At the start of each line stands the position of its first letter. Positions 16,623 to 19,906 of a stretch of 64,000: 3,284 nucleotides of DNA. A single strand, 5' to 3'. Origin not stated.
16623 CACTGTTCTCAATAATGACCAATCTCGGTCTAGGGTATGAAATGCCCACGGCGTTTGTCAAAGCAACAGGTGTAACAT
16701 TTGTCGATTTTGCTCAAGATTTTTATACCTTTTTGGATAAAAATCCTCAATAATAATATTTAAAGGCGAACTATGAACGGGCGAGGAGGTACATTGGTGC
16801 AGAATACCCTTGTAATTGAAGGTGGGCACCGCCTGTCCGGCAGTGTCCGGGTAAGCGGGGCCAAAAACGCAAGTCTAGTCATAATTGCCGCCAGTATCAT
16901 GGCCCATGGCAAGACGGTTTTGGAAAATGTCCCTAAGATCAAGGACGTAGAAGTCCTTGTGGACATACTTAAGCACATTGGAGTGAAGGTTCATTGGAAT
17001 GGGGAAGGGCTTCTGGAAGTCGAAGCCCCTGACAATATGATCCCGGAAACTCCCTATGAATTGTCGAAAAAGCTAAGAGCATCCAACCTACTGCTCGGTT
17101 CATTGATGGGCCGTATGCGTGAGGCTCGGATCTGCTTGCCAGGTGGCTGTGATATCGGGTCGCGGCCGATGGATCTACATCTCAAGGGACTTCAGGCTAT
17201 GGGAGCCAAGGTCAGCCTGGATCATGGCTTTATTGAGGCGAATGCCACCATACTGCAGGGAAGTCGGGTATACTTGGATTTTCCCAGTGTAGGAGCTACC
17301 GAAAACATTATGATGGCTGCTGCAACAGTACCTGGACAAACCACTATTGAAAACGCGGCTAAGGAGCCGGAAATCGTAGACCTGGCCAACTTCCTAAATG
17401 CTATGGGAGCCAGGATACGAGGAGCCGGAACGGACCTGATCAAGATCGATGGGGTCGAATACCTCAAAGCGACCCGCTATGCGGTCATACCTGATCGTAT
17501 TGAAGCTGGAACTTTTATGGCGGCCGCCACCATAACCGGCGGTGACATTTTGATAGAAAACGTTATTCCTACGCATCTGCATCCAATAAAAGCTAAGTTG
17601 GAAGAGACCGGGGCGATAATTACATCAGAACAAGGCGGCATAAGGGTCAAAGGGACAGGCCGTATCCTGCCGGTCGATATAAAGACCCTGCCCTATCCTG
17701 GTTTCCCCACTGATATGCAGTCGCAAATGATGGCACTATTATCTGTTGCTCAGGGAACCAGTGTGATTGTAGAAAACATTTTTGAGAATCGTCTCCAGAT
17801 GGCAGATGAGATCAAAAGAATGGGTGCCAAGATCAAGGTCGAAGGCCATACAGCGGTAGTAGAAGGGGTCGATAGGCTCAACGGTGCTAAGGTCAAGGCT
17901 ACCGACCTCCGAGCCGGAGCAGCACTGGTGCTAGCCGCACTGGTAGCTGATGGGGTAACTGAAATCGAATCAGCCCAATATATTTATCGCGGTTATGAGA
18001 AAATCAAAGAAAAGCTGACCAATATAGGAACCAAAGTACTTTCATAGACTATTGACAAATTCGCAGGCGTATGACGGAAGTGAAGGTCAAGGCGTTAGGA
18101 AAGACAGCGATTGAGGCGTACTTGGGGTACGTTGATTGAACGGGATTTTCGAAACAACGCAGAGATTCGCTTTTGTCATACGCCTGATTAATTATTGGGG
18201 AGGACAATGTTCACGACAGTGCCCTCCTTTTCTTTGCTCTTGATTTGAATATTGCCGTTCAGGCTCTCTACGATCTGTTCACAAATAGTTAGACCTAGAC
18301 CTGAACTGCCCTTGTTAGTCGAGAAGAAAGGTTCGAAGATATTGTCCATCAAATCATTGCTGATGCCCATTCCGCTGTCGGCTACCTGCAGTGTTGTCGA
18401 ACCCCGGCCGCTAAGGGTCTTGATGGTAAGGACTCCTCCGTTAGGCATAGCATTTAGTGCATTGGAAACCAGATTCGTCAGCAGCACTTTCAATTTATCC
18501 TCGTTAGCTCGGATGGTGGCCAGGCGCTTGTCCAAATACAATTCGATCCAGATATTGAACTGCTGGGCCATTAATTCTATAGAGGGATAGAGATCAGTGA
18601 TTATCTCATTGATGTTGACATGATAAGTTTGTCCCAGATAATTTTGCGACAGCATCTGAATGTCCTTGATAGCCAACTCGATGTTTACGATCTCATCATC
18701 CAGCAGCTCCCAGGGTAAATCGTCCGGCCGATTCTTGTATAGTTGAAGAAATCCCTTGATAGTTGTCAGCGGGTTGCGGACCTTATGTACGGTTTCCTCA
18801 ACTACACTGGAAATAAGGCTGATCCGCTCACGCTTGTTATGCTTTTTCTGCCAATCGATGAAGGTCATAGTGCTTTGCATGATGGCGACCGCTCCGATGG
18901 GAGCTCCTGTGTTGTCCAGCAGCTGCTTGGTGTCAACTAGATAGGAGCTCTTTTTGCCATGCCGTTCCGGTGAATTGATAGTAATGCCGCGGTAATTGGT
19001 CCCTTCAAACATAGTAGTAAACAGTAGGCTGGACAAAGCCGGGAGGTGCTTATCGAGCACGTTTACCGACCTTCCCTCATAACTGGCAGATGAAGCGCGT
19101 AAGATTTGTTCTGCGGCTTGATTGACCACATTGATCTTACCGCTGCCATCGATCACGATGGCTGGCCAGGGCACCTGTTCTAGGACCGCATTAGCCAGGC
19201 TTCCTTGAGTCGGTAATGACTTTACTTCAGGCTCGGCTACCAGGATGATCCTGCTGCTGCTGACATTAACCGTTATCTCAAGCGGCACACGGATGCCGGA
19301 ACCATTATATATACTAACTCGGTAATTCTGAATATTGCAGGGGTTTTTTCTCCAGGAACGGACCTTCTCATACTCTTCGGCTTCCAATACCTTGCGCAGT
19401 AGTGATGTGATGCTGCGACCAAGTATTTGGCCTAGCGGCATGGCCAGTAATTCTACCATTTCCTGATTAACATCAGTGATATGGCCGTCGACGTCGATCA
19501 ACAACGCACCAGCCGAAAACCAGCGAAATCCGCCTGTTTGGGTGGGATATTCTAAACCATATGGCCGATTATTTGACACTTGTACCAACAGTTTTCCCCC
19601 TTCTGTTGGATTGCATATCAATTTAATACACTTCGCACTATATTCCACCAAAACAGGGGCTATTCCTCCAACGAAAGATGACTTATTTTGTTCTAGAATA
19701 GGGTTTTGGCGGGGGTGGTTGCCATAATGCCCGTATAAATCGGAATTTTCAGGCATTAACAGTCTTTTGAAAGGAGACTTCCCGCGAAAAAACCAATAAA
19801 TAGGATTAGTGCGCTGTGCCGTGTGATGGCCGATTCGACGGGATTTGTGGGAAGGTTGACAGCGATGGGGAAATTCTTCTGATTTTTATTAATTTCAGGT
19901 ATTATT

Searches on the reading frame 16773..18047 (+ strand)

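Call 11: search_protein_families(library=ncbifam, proteins=[window:16773-18047:+], max_evalue=0.00001)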
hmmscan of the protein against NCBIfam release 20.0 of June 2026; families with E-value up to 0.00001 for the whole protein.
window:16773-18047:+ (424 aa): 6 families
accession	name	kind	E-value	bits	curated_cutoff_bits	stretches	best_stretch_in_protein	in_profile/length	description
NF006873.0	PRK09369.1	subfamily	3.8e-169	562.8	297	1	11-422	2-414/419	UDP-N-acetylglucosamine 1-carboxyvinyltransferase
TIGR01072.1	murA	equivalog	5.1e-167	555.9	392.7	1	12-422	3-414/416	UDP-N-acetylglucosamine 1-carboxyvinyltransferase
NF009470.0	PRK12830.1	equivalog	1.2e-160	534.8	552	1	11-422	2-412/417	UDP-N-acetylglucosamine 1-carboxyvinyltransferase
TIGR01356.1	aroA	equivalog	1.8e-27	96.2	287.25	1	23-408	1-402/415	3-phosphoshikimate 1-carboxyvinyltransferase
NF011381.1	PRK14806.1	equivalog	1.4e-15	56.6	902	1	11-422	302-730/733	bifunctional prephenate dehydrogenase/3-phosphoshikimate 1-carboxyvinyltransferase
NF008816.0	PRK11860.1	equivalog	1.6e-08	33.2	943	0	21-375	15-379/662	bifunctional 3-phosphoshikimate 1-carboxyvinyltransferase/cytidylate kinase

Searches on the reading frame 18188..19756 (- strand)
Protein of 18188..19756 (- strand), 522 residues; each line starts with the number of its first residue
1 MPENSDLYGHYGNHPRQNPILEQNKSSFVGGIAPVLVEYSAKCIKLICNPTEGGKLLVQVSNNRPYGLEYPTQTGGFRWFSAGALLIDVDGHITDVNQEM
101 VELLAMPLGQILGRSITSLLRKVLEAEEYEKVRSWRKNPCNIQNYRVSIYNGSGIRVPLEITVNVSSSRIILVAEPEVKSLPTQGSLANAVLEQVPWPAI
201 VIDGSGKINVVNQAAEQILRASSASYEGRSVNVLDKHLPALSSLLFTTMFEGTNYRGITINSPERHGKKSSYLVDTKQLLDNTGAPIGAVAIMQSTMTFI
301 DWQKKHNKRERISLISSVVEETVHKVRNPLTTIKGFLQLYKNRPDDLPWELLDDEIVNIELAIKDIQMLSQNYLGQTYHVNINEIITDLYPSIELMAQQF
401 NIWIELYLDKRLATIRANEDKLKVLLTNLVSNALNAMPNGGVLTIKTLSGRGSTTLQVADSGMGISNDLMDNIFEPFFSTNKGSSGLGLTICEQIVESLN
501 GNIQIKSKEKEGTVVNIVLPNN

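Call 11: search_protein_families(library=ncbifam, proteins=[window:18188-19756:-], max_evalue=0.00001)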
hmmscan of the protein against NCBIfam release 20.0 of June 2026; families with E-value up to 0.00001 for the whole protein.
window:18188-19756:- (522 aa): 76 families (the best 25 are shown)
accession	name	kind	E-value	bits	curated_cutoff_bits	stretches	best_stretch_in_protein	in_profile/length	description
NF008468.0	PRK11360.1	equivalog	3.2e-62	210.8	646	1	184-521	266-608/616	two-component system sensor histidine kinase AtoS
NF053867.1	SprKinKinDBac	equivalog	6e-43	147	775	1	304-521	275-497/500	sporulation kinase KinD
NF046044.1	PnpS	equivalog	3.6e-36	125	400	1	183-520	52-390/390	two-component system histidine kinase PnpS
NF007688.0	PRK10364.1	equivalog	1.2e-33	116.6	479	1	304-521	229-451/460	two-component system sensor histidine kinase ZraS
NF033092.0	HK_WalK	equivalog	3.3e-33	115.2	725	1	194-520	266-593/594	cell wall metabolism sensor histidine kinase WalK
TIGR02966.1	phoR_proteo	equivalog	2e-29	102.7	334.2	1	190-517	10-331/333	phosphate regulon sensor histidine kinase PhoR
NF010411.0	PRK13837.1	equivalog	4.6e-24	84.5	647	1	363-521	503-675/828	two-component system VirA-like sensor kinase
NF008312.0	PRK11100.1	equivalog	7.5e-24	84.4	356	1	314-521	255-474/477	two-component system sensor histidine kinase CreC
NF052574.1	HisKinEspCMyxo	equivalog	1.3e-22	79.8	1200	1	359-521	470-637/785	serine histidine kinase EspC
NF041735.1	hist_kin_RppB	equivalog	3.6e-22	78.7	400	1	368-520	275-438/438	two-component system sensor histidine kinase RppB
TIGR02916.1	PEP_his_kin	equivalog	4.1e-22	78.5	300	1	386-520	545-679/679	XrtA/PEP-CTERM system histidine kinase PrsK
NF047497.1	HK_LIC_12097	equivalog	3e-20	72.3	500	1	317-520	152-365/367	LIC_12097 family sensor histidine kinase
NF008293.1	PRK11073.1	equivalog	4e-20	72.3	240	1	188-510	9-337/349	nitrogen regulation protein NR(II)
NF047874.1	MASE3_PAS_HK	subfamily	6.1e-20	71.6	560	1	369-521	466-625/655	MASE3 domain-containing sensor histidine kinase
TIGR02938.1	nifL_nitrog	equivalog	6.8e-20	71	242.45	1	310-517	271-490/494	nitrogen fixation negative regulator NifL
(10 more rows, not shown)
